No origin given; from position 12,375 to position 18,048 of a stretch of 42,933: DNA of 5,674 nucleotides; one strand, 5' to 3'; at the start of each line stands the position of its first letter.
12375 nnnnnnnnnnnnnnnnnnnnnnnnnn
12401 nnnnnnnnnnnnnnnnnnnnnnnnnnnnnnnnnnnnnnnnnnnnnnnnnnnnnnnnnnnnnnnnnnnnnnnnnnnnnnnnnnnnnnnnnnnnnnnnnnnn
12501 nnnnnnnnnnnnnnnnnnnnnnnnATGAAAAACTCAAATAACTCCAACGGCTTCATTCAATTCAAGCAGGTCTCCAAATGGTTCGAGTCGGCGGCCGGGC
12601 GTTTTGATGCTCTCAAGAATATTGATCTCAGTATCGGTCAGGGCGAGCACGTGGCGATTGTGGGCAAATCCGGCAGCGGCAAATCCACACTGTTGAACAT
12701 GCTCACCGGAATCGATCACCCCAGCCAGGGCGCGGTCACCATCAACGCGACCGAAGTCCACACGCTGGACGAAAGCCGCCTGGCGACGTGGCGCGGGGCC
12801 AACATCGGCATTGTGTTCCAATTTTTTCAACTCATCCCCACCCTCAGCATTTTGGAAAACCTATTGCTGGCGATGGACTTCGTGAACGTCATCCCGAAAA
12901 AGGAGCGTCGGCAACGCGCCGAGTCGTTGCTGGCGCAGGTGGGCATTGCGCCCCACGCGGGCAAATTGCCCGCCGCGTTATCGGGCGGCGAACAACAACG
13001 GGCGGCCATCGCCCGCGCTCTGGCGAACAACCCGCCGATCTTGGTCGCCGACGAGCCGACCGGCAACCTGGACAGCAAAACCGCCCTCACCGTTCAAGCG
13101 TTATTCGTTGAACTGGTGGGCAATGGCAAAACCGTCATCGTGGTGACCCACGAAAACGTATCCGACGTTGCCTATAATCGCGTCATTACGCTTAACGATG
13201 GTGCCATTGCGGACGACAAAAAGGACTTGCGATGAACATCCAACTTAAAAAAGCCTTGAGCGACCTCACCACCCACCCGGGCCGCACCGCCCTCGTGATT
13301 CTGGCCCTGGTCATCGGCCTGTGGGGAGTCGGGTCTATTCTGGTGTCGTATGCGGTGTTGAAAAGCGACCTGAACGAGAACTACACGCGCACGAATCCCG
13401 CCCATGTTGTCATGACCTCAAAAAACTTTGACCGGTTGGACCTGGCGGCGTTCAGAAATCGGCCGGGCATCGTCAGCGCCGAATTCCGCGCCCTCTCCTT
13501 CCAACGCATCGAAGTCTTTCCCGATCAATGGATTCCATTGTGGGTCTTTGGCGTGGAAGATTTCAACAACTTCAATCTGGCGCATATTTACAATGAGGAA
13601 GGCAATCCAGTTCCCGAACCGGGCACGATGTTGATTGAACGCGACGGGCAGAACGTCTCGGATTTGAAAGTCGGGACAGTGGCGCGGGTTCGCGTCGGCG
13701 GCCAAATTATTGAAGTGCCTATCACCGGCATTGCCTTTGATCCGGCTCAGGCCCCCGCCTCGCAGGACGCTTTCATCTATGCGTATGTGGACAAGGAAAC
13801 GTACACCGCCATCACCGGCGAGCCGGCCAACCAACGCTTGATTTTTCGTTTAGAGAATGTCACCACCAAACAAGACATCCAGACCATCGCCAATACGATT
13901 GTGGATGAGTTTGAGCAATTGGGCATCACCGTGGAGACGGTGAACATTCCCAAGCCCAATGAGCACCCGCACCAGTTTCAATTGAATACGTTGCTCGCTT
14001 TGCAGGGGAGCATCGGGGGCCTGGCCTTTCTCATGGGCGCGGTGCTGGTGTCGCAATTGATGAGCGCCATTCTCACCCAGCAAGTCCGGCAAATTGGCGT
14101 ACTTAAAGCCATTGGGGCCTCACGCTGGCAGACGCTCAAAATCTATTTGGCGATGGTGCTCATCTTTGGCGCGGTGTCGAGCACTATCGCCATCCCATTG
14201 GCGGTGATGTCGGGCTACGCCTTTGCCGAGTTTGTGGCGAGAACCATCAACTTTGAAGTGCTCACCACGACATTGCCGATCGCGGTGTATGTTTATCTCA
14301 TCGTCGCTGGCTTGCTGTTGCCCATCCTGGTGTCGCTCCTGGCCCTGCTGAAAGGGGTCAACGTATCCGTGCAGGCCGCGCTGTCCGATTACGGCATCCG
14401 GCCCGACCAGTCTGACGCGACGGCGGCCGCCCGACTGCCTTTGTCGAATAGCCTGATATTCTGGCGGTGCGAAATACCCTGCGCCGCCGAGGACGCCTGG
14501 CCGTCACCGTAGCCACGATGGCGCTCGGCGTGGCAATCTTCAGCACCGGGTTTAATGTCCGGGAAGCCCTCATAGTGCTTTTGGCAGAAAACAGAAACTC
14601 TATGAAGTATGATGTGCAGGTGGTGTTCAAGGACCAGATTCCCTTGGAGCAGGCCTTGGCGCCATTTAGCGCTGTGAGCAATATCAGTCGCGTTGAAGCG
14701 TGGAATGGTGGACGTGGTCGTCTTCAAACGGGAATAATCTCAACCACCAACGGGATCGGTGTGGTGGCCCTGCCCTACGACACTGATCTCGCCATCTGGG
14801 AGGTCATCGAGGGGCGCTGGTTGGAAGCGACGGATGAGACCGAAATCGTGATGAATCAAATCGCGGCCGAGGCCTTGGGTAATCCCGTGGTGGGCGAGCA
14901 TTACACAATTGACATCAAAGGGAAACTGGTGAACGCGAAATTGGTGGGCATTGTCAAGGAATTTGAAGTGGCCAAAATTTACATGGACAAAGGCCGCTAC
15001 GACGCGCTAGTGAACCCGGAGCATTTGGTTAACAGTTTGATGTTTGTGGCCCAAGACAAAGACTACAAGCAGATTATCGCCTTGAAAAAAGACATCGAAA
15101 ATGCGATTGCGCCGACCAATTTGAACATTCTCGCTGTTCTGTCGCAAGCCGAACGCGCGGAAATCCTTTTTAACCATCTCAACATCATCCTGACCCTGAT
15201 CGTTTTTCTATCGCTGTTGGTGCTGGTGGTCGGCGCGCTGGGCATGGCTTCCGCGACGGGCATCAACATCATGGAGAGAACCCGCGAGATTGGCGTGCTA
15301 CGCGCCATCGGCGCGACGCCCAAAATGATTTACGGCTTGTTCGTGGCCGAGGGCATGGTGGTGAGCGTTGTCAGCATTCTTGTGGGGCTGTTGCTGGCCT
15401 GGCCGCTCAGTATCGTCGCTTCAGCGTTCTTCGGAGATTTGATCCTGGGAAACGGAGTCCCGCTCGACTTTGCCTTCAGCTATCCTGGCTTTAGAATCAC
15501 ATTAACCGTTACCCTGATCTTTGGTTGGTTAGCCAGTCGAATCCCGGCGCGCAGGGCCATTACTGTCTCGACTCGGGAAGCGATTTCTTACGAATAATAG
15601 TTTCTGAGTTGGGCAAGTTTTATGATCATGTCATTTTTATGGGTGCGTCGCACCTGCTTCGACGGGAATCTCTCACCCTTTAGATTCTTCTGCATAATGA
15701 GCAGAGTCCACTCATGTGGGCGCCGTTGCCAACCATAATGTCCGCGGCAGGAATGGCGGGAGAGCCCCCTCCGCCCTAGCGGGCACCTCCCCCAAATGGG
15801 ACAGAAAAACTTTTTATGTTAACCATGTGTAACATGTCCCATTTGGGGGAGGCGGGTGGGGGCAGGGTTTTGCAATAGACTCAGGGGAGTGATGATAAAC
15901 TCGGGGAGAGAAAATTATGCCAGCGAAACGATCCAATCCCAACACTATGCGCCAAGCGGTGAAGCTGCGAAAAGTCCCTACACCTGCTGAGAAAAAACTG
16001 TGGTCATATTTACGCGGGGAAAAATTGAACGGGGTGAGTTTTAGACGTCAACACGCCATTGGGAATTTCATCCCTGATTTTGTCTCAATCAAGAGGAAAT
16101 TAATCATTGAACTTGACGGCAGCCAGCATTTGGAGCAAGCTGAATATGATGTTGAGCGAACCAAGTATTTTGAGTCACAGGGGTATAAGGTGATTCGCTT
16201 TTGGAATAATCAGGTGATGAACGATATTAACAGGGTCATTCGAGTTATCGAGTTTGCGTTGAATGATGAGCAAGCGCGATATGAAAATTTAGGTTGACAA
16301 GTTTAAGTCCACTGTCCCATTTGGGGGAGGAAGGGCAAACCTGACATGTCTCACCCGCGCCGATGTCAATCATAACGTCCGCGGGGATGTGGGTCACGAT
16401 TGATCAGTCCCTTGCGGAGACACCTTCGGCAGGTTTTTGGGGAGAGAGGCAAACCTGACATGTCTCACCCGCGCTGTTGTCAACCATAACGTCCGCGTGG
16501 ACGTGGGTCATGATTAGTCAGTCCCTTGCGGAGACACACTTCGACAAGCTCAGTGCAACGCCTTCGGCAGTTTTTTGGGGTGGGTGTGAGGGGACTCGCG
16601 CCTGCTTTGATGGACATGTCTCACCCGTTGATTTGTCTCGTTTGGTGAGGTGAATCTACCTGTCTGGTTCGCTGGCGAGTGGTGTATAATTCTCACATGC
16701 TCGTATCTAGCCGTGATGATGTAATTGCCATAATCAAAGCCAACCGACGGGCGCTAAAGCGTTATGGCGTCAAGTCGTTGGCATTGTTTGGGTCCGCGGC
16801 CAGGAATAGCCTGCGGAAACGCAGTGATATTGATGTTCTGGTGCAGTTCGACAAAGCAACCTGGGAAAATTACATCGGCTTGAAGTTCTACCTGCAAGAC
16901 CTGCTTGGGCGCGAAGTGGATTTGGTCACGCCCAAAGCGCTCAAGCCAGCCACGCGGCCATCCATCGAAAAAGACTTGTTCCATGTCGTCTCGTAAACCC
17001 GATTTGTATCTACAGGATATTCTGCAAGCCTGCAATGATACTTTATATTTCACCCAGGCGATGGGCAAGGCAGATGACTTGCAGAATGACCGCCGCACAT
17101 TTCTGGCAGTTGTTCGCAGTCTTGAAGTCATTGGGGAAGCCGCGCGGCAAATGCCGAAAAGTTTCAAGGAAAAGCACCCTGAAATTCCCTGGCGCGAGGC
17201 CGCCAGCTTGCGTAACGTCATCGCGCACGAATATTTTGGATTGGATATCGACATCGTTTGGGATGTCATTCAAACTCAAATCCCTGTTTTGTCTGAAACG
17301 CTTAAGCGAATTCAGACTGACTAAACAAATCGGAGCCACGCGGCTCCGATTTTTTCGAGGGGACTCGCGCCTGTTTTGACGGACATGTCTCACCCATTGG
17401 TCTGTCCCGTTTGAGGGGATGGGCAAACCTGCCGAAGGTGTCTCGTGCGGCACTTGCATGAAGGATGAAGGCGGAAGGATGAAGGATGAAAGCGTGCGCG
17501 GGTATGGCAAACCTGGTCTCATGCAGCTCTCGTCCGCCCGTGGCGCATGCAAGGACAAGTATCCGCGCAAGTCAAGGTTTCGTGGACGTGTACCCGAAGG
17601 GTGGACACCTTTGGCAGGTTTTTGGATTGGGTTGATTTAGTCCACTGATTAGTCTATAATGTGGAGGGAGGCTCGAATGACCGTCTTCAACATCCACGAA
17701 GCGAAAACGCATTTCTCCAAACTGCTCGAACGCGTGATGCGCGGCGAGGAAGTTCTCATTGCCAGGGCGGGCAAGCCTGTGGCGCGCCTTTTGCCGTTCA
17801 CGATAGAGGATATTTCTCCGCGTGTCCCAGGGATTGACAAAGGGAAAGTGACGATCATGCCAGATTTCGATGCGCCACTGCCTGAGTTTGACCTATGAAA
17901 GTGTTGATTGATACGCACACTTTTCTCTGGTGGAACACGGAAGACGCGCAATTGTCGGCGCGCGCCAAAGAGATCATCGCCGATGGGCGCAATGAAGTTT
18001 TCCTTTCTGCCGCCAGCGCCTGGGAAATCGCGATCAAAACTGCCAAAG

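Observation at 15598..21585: Integrase-less, integron-like array of seven co-oriented TA/selfish-gene cassettes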

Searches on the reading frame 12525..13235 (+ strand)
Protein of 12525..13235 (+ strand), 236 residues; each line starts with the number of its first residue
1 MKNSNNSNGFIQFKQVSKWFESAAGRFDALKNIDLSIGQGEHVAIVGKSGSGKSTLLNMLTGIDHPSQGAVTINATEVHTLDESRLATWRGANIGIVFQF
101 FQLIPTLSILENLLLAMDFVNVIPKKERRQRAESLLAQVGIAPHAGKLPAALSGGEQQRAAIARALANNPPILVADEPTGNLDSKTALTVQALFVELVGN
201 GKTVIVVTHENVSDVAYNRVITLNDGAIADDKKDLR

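Call 12: search_protein_families(library=pfam, proteins=[window:12525-13235:+], max_evalue=0.01)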
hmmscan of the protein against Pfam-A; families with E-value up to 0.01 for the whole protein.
window:12525-13235:+ (236 aa): 16 families
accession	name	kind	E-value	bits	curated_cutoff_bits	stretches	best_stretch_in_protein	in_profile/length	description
PF00005.33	ABC_tran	-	3.9e-37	128.4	25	1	30-179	1-136/137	ABC transporter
PF02463.25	SMC_N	-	1.1e-05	25.5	40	1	41-212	25-200/220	RecF/RecN/SMC N terminal domain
PF00350.29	Dynamin_N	-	2.3e-05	24.9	27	1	43-86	1-46/168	Dynamin family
PF13555.12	AAA_29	-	3.7e-05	23.8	27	1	25-61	10-43/61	P-loop containing region of AAA domain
PF13191.12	AAA_16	-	5.4e-05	24.2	32.6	1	35-193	19-155/167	AAA ATPase domain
PF01926.29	MMR_HSR1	-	5.9e-05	23.6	21.9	1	42-83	1-36/113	50S ribosome-binding GTPase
PF13304.12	AAA_21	-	0.00012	22.7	27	0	44-99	3-61/304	AAA domain, putative AbiEii toxin, Type IV TA system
PF03193.22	RsgA_GTPase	-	0.00015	22.1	30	1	37-73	104-139/174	RsgA GTPase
PF13401.12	AAA_22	-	0.00059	20.6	27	1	41-79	6-33/130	AAA domain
PF02492.25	cobW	-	0.0021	18.1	20.7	0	43-87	3-48/180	CobW/HypB/UreG, nucleotide-binding domain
PF01078.27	Mg_chelatase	-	0.0023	17.8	20.3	0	24-83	6-65/207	Magnesium chelatase, subunit ChlI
PF05049.19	IIGP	-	0.0029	17.2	24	1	42-75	37-70/375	Interferon-inducible GTPase (IIGP)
PF01935.23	DUF87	-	0.0033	18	23.2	1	41-60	24-43/220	Helicase HerA, central domain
PF01580.24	FtsK_SpoIIIE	-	0.0033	17.3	24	1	40-60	38-59/221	FtsK/SpoIIIE family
PF20703.3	nSTAND1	-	0.0057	16.8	27.1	0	25-58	18-51/379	Novel STAND NTPase 1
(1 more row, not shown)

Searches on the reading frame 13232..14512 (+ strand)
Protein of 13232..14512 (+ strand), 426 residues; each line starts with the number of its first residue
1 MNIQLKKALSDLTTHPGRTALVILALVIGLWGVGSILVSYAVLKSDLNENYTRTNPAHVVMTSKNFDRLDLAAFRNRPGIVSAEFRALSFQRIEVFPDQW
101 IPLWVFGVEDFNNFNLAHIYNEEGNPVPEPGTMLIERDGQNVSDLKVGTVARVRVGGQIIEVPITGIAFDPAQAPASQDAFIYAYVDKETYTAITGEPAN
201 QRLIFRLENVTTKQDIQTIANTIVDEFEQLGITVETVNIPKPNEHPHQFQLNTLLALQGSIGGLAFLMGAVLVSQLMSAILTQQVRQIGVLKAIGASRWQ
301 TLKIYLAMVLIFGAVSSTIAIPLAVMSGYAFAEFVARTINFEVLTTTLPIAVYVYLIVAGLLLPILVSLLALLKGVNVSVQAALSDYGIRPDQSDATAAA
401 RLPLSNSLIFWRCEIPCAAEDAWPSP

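Call 12: search_protein_families(library=pfam, proteins=[window:13232-14512:+], max_evalue=0.01)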
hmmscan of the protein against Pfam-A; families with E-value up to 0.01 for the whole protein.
window:13232-14512:+ (426 aa): 1 family
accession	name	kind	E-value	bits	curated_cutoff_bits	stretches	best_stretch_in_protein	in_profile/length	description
PF02687.27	FtsX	-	9.8e-14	51.9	25.5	1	261-377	3-117/120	FtsX-like permease C-terminal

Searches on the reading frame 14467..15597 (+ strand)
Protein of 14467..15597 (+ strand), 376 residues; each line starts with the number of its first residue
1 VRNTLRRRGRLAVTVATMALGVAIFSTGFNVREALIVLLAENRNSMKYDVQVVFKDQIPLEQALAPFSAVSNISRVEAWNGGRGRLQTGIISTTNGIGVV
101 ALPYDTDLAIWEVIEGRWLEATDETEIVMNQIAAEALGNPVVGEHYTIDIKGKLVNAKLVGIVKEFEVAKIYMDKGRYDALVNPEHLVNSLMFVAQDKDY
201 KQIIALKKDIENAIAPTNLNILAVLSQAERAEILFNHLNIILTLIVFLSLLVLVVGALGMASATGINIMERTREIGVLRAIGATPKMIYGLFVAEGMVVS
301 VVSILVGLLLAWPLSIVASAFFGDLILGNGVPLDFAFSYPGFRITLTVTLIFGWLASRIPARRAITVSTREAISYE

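Call 12: search_protein_families(library=pfam, proteins=[window:14467-15597:+], max_evalue=0.01)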
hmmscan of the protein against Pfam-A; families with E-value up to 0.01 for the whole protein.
window:14467-15597:+ (376 aa): 2 families
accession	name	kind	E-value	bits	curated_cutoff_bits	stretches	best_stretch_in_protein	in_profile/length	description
PF02687.27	FtsX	-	8.1e-18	65.1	25.5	1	247-367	2-118/120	FtsX-like permease C-terminal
PF12704.14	MacB_PCD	-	1.1e-06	29.6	27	1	12-197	2-193/207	MacB-like periplasmic core domain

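Call 13: find_encoding_contigs(protein=window:14467-15597:+, flank=10000, max_places=10)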
Protein window:14467-15597:+ (376 aa): no gene with exactly this product is on record in the collection.

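Call 26: find_related_loci(query=window:14467-15597:+, collection=genome_contigs, flank=10000)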
Query window:14467-15597:+ (376 aa) in genome_contigs; peptide patterns used: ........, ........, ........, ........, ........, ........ (x = any residue, [..] = any of these).
112 stretches matched a pattern; 23 encode a relative of the query (tblastn E <= 1e-3); 23 distinct loci.
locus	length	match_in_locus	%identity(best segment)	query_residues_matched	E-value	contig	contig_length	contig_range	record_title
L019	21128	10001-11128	91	1-376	0e+0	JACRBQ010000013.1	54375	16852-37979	MAG: Chloroflexi bacterium isolate NC_groundwater_1624_Pr3_B-0.1um_63_24 SR-2_scaffold_141_328126, whole genome shotgun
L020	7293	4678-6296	78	2-376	0e+0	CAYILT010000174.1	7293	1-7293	MAG TPA_asm: uncultured Nitrospiraceae bacterium isolate ERP119705_co22_392 genome assembly, contig: NODE_7857_length_72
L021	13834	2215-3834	74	1-376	0e+0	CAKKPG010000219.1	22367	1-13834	Nitrospiria bacterium isolate Hainich-H41-bin024-1 genome assembly, contig: H41-bin024_1_Hain_H41_01um_R1_1836_length_22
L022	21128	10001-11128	74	1-376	0e+0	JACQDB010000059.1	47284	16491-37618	MAG: Acidobacteria bacterium isolate NC_groundwater_983_Pr1_S-0.65um_53_22 Montesol18_Sp65_coassembly_scaffold_501338, w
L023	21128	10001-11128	64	1-376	2e-157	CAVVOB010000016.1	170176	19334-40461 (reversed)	MAG: Nitrospirota bacterium isolate MFD05942.bin.2.44 genome assembly, contig: contig_35023, whole genome shotgun sequen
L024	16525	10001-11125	61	2-376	6e-153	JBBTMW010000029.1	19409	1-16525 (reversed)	MAG: Candidatus Zixiibacteriota bacterium isolate H41-bin161_1 H41_bin161_1_000000000029, whole genome shotgun sequence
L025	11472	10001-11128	63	1-376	1e-149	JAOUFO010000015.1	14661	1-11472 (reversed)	MAG: Deltaproteobacteria bacterium isolate 4_1_July_SF_Bin46 4_1_July_SF_Bin46_scaffold_1824_c1, whole genome shotgun se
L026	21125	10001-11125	63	2-376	1e-149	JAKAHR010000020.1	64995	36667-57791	MAG: Nitrospirae bacterium isolate WY3.bin121 NODE_609_length_64995_cov_3.668897, whole genome shotgun sequence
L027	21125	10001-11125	61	2-376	5e-149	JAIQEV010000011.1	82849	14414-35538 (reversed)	MAG: Terriglobia bacterium isolate SRVP_26 SR-VP_26_10_2019_2_100cm_scaffold_152, whole genome shotgun sequence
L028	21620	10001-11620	59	1-376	1e-145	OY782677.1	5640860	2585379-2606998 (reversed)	MAG: Bacteroidales bacterium isolate 20de20eb-1543-480f-a7de-dbc982fee115 genome assembly, chromosome: 1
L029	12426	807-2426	57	2-376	2e-142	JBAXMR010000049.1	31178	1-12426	MAG: Paludibacter sp. isolate ELA458 MAG458_49, whole genome shotgun sequence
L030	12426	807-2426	57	2-376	2e-142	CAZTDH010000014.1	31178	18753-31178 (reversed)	MAG TPA_asm: uncultured Paludibacter sp. isolate binchicken_co2_272 genome assembly, contig: NODE_871_length_31178_cov_5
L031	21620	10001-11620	56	2-376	3e-141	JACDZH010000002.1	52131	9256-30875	MAG: Paludibacter sp. isolate ppb03 NODE_63_length_52131_cov_113.627909, whole genome shotgun sequence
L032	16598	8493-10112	56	2-376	9e-141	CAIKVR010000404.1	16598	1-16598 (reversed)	MAG: uncultured Bacteroidales bacterium isolate AM-2014-D8_bin-0968 genome assembly, contig: bin-0968:404/436, whole gen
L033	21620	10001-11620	60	1-376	9e-139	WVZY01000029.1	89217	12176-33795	MAG: Candidatus Latescibacterota bacterium isolate CS4-C107 C_merged_R1_(paired)_contig_805, whole genome shotgun sequen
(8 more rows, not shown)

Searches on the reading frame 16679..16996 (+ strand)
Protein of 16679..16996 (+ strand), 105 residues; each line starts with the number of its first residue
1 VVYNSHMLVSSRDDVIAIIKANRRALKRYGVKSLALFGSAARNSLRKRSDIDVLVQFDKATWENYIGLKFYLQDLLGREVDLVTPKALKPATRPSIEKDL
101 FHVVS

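Call 5: search_protein_families(library=pfam, proteins=[window:16679-16996:+], max_evalue=0.01)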
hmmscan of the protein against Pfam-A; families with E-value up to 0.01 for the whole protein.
window:16679-16996:+ (105 aa): 2 families
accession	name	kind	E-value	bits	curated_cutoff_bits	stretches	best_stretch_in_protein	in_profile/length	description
PF01909.29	NTP_transf_2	-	6e-15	55.8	21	1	23-98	6-88/93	Nucleotidyltransferase domain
PF18765.7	Polbeta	-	5.1e-12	46.2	26.9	1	26-91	7-75/93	Polymerase beta, Nucleotidyltransferase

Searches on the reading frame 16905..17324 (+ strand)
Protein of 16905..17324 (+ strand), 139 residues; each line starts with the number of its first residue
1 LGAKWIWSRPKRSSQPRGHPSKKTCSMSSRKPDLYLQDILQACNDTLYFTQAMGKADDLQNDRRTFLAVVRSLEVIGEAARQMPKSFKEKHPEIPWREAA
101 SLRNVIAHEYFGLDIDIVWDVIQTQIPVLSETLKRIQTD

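Call 5: search_protein_families(library=pfam, proteins=[window:16905-17324:+], max_evalue=0.01)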
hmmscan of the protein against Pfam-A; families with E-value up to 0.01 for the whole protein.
window:16905-17324:+ (139 aa): 1 family
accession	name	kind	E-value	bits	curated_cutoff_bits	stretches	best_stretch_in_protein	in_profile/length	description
PF01934.22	HepT-like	-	8.5e-28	96.9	23.5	1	39-136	1-120/120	Ribonuclease HepT-like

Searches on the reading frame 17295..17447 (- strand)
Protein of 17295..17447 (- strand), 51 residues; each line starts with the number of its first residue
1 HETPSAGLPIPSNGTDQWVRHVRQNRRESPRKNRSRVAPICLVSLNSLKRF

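Call 49: find_homologous_proteins(query=A2, max_evalue=0.01)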
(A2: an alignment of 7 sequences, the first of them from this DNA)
Query A2 (7 sequences): 405 candidates shared short words with the query, none scored E <= 0.01.

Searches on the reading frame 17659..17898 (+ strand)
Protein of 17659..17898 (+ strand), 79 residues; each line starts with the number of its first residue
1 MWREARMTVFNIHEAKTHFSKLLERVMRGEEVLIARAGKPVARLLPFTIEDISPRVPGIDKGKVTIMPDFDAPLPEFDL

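Call 5: search_protein_families(library=pfam, proteins=[window:17659-17898:+], max_evalue=0.01)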
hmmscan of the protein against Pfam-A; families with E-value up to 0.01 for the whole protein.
window:17659-17898:+ (79 aa): 2 families
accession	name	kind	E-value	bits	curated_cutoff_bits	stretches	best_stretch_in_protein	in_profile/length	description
PF02604.26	PhdYeFM_antitox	-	4.2e-11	42.9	29.8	1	7-47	1-42/74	Antitoxin Phd_YefM, type II toxin-antitoxin system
PF12910.14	PHD_like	-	0.0032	17.9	27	1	7-38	1-34/141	Antitoxin of toxin-antitoxin, RelE / RelB, TA system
